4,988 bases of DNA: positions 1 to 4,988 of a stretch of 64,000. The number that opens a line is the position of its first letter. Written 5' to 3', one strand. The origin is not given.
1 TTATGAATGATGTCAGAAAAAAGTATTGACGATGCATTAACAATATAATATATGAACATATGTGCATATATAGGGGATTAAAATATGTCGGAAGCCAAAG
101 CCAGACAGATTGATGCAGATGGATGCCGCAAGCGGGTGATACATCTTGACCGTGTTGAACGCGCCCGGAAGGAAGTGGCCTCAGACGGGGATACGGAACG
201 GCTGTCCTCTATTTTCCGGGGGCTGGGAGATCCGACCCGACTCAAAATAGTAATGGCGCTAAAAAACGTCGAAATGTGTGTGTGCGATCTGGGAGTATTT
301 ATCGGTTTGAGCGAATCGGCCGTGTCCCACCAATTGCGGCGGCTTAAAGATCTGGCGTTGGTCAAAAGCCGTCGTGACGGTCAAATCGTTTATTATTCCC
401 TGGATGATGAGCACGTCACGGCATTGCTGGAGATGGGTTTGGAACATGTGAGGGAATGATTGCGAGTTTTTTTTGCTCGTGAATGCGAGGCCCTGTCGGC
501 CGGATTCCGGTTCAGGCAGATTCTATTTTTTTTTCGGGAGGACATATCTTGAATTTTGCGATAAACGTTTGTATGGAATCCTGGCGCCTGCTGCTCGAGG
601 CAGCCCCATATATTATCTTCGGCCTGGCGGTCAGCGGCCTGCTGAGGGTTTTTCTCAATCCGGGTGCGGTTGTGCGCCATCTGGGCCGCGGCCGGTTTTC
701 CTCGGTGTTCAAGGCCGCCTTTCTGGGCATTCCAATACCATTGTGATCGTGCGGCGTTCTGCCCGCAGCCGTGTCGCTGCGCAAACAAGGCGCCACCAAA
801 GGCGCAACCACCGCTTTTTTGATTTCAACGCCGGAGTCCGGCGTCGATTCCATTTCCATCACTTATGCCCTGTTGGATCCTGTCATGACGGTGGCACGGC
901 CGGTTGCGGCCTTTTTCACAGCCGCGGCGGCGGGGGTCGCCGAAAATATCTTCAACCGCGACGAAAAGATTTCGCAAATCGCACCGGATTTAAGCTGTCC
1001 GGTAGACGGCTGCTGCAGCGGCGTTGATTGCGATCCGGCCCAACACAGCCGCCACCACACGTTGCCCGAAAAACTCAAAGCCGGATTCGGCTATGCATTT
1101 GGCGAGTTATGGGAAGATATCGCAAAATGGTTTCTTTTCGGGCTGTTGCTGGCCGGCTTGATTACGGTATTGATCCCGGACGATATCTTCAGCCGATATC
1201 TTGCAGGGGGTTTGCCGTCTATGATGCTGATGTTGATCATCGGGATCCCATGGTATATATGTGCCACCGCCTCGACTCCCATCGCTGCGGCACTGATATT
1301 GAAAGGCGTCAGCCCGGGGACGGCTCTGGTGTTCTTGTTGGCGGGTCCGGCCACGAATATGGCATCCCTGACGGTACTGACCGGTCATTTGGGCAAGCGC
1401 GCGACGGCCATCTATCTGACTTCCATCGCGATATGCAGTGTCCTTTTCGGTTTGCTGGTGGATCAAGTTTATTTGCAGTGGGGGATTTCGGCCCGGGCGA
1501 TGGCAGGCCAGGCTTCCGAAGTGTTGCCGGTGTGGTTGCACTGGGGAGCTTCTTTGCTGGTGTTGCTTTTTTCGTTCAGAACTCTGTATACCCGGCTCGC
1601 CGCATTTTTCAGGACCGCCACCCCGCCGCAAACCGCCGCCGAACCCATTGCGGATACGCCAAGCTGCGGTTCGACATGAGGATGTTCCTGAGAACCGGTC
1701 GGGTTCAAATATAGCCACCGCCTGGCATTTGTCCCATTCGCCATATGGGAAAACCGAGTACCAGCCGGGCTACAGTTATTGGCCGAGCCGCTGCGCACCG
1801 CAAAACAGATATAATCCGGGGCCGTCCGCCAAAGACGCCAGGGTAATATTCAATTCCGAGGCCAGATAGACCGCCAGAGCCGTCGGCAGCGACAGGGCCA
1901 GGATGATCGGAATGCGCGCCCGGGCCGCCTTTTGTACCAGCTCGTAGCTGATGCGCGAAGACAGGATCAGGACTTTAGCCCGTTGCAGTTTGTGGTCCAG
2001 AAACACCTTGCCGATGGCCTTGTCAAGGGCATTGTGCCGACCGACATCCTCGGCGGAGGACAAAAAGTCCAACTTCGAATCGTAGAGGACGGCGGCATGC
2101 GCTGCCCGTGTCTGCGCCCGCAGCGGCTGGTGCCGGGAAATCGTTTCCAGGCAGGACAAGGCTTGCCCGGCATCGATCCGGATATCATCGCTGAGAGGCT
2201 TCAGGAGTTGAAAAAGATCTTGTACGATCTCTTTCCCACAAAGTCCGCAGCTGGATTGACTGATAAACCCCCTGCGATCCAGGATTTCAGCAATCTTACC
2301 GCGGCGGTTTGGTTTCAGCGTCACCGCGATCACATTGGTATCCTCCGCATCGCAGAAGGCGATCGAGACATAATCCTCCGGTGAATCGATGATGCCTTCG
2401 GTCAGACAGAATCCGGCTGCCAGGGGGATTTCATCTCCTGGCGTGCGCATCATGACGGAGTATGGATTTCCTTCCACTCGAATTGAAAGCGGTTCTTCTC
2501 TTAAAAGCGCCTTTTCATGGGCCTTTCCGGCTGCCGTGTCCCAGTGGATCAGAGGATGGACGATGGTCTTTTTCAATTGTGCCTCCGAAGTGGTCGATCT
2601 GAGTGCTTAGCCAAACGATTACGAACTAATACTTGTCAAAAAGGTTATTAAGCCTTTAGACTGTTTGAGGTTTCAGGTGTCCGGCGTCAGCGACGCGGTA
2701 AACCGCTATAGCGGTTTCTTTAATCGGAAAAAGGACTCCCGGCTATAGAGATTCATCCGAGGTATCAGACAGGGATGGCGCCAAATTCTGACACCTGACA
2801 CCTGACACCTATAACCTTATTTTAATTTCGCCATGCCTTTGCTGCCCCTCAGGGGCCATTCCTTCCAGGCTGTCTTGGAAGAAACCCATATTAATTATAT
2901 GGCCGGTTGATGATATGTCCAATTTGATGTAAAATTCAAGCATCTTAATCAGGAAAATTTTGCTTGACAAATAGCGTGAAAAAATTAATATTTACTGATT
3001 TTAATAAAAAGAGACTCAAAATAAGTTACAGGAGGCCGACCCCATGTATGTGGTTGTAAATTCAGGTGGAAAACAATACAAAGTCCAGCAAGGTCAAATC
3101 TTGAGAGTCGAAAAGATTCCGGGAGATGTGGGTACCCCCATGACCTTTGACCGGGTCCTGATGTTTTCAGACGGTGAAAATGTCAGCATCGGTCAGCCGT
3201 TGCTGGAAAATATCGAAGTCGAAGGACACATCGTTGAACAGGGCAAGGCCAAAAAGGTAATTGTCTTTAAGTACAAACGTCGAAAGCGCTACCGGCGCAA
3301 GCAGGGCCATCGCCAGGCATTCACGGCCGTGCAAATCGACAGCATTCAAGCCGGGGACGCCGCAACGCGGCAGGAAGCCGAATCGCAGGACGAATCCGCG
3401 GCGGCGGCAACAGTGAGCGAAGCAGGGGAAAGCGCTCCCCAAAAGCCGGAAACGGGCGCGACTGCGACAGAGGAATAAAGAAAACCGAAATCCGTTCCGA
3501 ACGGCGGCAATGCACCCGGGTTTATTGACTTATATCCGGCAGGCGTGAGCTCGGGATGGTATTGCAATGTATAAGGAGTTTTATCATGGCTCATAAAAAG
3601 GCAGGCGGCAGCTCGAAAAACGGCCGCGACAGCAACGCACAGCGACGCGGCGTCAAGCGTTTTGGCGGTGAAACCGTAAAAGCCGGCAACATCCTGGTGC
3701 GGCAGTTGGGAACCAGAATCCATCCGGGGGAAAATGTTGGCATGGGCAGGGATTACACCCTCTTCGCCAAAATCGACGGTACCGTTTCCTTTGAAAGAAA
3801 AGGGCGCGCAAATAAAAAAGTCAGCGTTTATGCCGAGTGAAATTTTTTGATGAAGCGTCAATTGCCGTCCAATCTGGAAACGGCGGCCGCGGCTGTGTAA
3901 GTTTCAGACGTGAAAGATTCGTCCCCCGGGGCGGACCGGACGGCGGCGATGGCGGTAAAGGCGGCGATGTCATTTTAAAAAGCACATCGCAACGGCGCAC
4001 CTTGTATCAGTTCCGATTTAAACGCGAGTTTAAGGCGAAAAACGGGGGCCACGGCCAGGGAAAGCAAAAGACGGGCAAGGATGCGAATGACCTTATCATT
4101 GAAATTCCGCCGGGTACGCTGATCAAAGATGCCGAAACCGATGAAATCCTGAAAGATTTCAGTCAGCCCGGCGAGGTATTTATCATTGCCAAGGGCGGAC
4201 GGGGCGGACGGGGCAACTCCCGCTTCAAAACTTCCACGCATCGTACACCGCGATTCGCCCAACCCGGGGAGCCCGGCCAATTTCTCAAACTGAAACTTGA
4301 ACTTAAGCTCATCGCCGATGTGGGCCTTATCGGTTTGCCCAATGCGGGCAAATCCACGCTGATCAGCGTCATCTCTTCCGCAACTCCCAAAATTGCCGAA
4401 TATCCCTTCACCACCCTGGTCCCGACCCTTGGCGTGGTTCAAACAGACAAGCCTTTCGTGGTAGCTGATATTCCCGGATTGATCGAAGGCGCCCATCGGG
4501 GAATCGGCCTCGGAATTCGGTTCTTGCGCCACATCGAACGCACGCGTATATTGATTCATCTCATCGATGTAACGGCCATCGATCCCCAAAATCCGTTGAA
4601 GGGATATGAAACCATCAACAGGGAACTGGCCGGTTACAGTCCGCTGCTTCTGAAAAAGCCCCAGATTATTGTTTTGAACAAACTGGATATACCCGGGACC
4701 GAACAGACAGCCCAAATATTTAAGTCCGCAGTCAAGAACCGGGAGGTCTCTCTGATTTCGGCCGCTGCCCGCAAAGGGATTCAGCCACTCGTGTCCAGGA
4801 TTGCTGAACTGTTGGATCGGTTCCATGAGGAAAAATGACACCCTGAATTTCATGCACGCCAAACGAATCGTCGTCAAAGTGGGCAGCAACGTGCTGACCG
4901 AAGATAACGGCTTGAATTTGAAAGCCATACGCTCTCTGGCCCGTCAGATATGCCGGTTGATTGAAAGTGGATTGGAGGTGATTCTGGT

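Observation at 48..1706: ArsR-controlled metal permease that appears to be a double selenoprotein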

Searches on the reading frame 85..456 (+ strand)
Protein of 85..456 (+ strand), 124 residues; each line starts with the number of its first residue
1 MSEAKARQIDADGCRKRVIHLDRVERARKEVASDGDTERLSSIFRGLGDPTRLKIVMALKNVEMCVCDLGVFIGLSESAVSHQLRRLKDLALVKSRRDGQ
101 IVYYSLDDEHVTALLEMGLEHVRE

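Call 6: search_protein_families(library=pfam, proteins=[window:85-456:+])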
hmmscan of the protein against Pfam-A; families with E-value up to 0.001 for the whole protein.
seq(124 aa): 2 families
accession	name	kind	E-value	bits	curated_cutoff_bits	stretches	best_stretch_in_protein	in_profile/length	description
PF01022.26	HTH_5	-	3.8e-14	52.7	22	1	49-95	1-47/47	Bacterial regulatory protein, arsR family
PF12840.13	HTH_20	-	0.00078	19.8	27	0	47-96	1-51/51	Helix-turn-helix domain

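Call 7: search_protein_families(library=ncbifam, proteins=[window:85-456:+])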
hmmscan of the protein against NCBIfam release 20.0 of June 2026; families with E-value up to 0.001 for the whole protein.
seq(124 aa): 8 families
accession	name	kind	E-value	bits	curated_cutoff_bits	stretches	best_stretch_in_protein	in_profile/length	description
NF033788.1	HTH_metalloreg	subfamily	1.5e-26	91.9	55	1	41-114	2-76/77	metalloregulator ArsR/SmtB family transcription factor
NF041413.1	ArsR_Rv2640c_fam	equivalog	1.9e-13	50.8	155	1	38-115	30-110/118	Rv2640c family ArsR-like transcriptional regulator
NF045707.1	Dbac_1936_reg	equivalog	8.6e-13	48.2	115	1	40-116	7-83/99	ArsR/SmtB-type metalloregulator TsoR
NF033789.1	repress_SdpR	subfamily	1.2e-12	47.6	100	1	43-109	1-67/79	autorepressor SdpR family transcription factor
NF007528.0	PRK10141.1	subfamily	2.6e-11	43.4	97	1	43-108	9-75/117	metalloregulator ArsR/SmtB family transcription factor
NF047906.1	CdPbTransRegCmtR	equivalog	3.6e-10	39.7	150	1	38-116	9-87/104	Cd(II)/Pb(II)-sensing metalloregulatory transcriptional regulator CmtR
NF040642.1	sulf_sens_BigR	equivalog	3.9e-10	39.7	155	1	40-116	10-86/95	sulfite-sensing transcriptional repressor BigR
NF052532.1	TransRegPagRBaca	equivalog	2.1e-05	24.5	170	1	42-116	19-93/99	transcriptional repressor PagR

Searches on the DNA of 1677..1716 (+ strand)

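Call 38: build_rna_model(alignment_id=A2, structure=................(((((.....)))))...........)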
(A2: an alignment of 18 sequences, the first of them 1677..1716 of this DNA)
Model R1 built from alignment A2 (18 sequences, 42 columns); structure: as given.
model positions 40; base pairs 5; branch points 0; effective number of sequences 18; information 0.747 bits per position. Calibrated on 0.2 Mb of random sequence (short: E-values are rough).
structure used (alignment columns):
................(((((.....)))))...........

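Call 40: search_with_rna_model(model_id=R1, sources=[window, L001, L002, L003, L004, L005, L006, L007, L008, L009, L010, L011, L012, L013, L014, L015, L016, L017, L018, L019, L020, L021, L022, L023, L024, L025, L026, L027, L028, L029, L030, L031, L032, L033, L034, L035, L036, L037, L038, L039, L040, L041, L042, L043, L044, L045, L046, L047, L048, L049, L050, L051, L052, L053, L054, L055, L056, L057, L058, L059, L060, L061, L062, L063, L064, L065, L066, L067, L068, L069, L070, L071, L072, L073, L074, L075, L076, L077, L078, L079, L080, L081, L082, L083, L084, L085, L086, L087, L088, L089, L090, L091, L092, L093, L094, L095, L096, L097, L098, L099], max_evalue=1, make_alignment=true)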
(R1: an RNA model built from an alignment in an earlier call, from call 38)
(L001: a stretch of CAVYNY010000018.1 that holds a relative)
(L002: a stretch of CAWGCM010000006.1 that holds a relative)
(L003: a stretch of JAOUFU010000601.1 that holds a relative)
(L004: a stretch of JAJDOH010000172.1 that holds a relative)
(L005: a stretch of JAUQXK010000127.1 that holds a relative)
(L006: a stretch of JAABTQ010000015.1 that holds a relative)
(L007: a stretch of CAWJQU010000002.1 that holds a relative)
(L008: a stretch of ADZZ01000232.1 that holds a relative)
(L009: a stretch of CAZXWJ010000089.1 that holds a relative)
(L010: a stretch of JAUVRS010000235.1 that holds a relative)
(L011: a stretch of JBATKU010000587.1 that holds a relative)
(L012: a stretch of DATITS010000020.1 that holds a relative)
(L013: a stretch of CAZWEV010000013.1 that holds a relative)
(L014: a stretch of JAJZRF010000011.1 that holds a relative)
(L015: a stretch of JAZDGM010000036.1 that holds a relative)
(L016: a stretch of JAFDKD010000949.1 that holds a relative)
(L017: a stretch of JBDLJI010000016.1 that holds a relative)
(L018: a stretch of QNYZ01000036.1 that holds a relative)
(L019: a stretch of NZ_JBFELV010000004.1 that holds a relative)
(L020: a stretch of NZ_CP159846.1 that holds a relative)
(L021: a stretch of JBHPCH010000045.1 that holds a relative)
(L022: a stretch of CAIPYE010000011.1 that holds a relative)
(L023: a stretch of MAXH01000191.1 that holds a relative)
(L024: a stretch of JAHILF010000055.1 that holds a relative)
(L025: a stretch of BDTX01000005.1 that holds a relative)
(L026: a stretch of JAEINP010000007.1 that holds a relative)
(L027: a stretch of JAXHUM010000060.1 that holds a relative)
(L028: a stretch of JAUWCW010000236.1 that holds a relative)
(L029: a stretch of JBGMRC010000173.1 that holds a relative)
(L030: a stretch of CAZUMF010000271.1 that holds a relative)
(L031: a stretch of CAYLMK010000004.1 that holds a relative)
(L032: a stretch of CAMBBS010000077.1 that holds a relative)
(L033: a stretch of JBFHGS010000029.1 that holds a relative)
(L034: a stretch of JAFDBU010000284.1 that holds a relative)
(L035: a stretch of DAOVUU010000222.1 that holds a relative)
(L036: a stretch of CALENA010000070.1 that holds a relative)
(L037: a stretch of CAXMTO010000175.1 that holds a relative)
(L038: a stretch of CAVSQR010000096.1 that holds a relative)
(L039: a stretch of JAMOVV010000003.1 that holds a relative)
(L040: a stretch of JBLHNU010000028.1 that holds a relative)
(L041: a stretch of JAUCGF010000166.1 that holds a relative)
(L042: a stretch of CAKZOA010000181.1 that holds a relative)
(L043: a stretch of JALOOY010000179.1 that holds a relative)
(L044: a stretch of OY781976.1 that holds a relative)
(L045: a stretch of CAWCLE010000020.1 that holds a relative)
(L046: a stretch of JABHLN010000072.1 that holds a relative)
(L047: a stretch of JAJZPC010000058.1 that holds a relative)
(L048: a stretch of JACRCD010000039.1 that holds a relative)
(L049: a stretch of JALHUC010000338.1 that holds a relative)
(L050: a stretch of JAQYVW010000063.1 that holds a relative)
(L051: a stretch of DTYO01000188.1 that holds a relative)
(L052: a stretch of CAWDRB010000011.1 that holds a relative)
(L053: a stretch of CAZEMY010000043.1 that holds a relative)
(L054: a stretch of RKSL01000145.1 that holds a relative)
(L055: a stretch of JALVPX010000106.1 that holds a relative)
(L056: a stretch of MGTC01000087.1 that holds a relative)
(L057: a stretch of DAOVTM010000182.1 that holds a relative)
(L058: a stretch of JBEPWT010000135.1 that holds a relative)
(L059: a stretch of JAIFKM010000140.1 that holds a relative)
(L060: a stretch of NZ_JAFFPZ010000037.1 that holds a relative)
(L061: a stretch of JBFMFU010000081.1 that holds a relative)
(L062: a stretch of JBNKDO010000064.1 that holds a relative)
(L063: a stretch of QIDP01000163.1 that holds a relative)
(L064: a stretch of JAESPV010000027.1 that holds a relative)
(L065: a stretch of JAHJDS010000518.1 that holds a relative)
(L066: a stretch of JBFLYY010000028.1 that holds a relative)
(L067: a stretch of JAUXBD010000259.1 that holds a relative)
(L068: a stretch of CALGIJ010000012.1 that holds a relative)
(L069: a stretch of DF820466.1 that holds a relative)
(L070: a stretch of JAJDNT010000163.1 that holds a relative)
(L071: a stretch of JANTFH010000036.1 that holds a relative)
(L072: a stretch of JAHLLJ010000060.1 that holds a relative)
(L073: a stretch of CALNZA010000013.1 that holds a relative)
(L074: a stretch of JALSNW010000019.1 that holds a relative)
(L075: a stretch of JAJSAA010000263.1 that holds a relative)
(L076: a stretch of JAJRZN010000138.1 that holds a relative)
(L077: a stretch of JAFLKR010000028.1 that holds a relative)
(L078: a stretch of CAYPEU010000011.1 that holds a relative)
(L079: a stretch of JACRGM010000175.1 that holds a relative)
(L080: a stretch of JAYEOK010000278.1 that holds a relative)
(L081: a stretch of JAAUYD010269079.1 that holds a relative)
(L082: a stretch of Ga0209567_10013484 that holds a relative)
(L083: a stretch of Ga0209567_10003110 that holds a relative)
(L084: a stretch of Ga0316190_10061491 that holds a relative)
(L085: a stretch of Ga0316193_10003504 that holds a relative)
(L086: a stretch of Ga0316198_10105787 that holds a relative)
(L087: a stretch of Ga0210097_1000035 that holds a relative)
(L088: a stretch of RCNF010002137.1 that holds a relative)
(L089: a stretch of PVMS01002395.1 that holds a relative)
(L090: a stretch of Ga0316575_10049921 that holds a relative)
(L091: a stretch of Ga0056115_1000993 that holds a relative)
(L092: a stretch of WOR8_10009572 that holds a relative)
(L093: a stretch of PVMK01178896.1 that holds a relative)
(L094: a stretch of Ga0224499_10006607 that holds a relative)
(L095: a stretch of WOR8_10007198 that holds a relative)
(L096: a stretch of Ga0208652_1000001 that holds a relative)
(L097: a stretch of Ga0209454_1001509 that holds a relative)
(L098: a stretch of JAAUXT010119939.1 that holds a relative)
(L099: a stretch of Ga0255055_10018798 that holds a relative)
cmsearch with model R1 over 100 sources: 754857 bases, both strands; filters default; matches with E-value up to 1: 42.
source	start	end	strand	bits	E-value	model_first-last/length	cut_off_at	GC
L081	3635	3674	+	39.2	9.8e-07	1-40/40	no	0.55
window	1677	1716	+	39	1.1e-06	1-40/40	no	0.5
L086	1583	1622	+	38.2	1.7e-06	1-40/40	no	0.5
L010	3017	3056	+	37.7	2.2e-06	1-40/40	no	0.62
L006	5159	5198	+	37.7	2.3e-06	1-40/40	no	0.6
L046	5156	5195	+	36.4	4.6e-06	1-40/40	no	0.4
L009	5144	5183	+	35.9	6.1e-06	1-40/40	no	0.57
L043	3865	3904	+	35.8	6.3e-06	1-40/40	no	0.73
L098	3656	3695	+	35.5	7.4e-06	1-40/40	no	0.62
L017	5165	5204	+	35.3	8.4e-06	1-40/40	no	0.38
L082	3011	3050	+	34.5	1.3e-05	1-40/40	no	0.52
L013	5123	5162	+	34.5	1.3e-05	1-40/40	no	0.7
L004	5141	5180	+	34.4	1.4e-05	1-40/40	no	0.43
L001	5162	5201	+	34.3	1.5e-05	1-40/40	no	0.6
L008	3013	3052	+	33.2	2.7e-05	1-40/40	no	0.43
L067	1831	1870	+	32.4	4.2e-05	1-40/40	no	0.52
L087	3638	3676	+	31.4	7.5e-05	1-40/40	no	0.41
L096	1300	1338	+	31.4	7.5e-05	1-40/40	no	0.41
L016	2403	2436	+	30.8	0.0001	1-34/40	3'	0.71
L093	1224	1263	+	30.6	0.00011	1-40/40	no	0.47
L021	5165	5204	+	30.3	0.00014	1-40/40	no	0.47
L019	5144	5183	+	29.9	0.00017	1-40/40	no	0.52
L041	5165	5203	+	29.4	0.00023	1-40/40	no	0.51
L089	2742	2780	+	29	0.00028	1-40/40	no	0.49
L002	5159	5198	+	28.9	0.00029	1-40/40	no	0.45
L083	3659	3698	+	28.9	0.00029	1-40/40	no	0.45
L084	1694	1733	+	28.9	0.00029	1-40/40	no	0.45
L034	5154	5193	+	27.9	0.0005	1-40/40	no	0.47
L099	1412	1451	+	27.9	0.00051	1-40/40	no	0.62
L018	5114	5153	+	27.9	0.00051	1-40/40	no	0.43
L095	3653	3692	+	26.6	0.001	1-40/40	no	0.55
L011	991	1030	+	25.9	0.0015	1-40/40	no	0.47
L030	1353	1392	+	23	0.0077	1-40/40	no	0.57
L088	3046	3084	+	21.7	0.016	1-40/40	no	0.51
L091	3662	3701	+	20.6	0.029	1-40/40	no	0.55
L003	1607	1646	+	19.9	0.044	1-40/40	no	0.57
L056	4038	4082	-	17.4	0.17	1-40/40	no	0.56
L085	3659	3700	+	17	0.21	1-40/40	no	0.48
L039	3710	3748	-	15.5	0.5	1-40/40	no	0.72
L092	3638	3684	+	15.2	0.57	1-40/40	no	0.53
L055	1553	1595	-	15.1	0.6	1-40/40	no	0.51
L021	8118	8156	-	14.4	0.92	1-40/40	no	0.54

Alignment A3: 42 matches aligned to the model, 61 columns, each read 5' to 3' on its own strand. Consensus structure (alignment columns), stored with it:
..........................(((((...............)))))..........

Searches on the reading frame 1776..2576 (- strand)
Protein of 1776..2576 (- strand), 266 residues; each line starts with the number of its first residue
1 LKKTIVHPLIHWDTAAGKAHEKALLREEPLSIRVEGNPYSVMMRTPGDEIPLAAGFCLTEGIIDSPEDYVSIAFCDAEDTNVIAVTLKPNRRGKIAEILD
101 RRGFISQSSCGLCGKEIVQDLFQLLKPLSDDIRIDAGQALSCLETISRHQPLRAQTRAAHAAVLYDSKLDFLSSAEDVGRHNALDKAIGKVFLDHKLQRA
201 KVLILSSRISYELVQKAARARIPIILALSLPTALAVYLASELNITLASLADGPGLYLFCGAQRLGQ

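Call 33: search_protein_families(library=pfam, proteins=[window:1776-2576:-])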
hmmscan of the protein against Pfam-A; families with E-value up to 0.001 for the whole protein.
window:1776-2576:- (266 aa): 1 family
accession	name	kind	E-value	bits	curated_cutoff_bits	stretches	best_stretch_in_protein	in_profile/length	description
PF02634.21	FdhD-NarQ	-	1.6e-62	211.8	27.2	1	26-264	2-236/237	FdhD/NarQ family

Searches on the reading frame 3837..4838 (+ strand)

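Call 33: search_protein_families(library=pfam, proteins=[window:3837-4838:+])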
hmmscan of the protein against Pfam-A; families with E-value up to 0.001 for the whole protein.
window:3837-4838:+ (333 aa): 3 families
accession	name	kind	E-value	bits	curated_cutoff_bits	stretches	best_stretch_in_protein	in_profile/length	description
PF01018.28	GTP1_OBG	-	3.5e-62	209.1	27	1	5-158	2-155/155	GTP1/OBG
PF01926.29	MMR_HSR1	-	1.1e-24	87.1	21.9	1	161-282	1-113/113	50S ribosome-binding GTPase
PF02421.24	FeoB_N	-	1.2e-07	31.8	27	1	162-215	3-57/156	Ferrous iron transport protein B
